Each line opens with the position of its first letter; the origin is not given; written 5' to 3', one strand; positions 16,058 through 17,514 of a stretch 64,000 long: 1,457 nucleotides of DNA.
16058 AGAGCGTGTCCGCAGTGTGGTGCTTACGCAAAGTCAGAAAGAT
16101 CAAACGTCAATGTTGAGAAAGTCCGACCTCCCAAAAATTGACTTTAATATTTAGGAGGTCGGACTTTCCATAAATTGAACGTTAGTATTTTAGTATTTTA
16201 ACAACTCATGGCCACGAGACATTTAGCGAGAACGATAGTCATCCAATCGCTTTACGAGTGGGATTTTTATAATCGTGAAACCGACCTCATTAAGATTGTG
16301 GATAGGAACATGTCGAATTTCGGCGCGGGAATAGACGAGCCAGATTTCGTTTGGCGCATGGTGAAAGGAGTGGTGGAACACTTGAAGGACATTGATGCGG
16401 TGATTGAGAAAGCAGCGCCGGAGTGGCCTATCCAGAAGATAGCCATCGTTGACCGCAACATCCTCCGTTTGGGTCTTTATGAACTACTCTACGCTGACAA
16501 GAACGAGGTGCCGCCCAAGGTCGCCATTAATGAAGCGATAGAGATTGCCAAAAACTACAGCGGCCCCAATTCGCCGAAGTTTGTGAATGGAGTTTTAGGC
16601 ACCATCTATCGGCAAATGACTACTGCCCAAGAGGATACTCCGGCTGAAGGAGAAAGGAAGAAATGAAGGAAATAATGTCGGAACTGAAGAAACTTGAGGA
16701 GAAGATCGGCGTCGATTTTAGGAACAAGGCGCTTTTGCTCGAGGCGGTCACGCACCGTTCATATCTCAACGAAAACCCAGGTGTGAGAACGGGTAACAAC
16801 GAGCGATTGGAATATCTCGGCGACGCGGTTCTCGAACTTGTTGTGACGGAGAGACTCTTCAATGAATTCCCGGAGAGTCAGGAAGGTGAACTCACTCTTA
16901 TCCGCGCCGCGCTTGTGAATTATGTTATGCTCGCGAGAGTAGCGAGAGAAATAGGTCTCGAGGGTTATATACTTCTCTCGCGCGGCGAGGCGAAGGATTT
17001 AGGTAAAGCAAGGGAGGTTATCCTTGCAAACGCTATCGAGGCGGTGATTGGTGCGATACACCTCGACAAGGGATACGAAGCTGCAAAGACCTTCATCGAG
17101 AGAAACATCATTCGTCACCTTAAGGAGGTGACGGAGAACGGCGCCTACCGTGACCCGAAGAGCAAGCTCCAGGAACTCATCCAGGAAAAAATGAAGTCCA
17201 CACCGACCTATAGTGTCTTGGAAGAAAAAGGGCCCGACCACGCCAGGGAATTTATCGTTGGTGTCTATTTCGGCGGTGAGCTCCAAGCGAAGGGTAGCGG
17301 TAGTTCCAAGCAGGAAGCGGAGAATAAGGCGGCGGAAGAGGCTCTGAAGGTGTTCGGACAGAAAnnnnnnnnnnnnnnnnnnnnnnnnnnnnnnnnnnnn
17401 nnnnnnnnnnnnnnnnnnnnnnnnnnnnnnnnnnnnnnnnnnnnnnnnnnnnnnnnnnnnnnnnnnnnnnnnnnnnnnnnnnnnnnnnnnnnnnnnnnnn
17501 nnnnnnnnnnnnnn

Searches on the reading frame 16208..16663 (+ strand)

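Call 24: search_protein_families(library=pfam, proteins=[window:16208-16663:+], max_evalue=0.00001)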
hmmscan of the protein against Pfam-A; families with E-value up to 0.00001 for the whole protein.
window:16208-16663:+ (152 aa): 1 family
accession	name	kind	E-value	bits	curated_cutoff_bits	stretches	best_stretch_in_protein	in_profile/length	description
PF01029.23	NusB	-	1.1e-34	120.1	23.1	1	7-135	3-133/133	NusB family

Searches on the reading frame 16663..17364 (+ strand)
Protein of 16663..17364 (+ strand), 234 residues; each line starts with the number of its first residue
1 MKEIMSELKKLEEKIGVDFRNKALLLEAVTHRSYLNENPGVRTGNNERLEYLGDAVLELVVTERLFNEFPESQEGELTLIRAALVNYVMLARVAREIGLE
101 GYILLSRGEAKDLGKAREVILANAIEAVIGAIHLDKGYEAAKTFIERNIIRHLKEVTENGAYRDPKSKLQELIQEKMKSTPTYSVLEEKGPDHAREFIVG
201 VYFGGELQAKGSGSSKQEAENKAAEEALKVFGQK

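Call 24: search_protein_families(library=pfam, proteins=[window:16663-17364:+], max_evalue=0.00001)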
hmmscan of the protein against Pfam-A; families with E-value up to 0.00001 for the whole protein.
window:16663-17364:+ (234 aa): 4 families
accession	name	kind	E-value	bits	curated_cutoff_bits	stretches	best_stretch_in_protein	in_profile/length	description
PF14622.11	Ribonucleas_3_3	-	8.9e-39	133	35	1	21-152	1-127/128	Ribonuclease-III-like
PF00636.31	Ribonuclease_3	-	1.9e-24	86.8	27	1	47-137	1-102/102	Ribonuclease III domain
PF00035.32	dsrm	-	3.6e-19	69.5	23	1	165-229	1-64/66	Double-stranded RNA binding motif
PF22935.1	RM44_endonuclase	-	4.2e-08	33.8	27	1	6-132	4-139/139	Large ribosomal subunit protein mL44, endonuclease domain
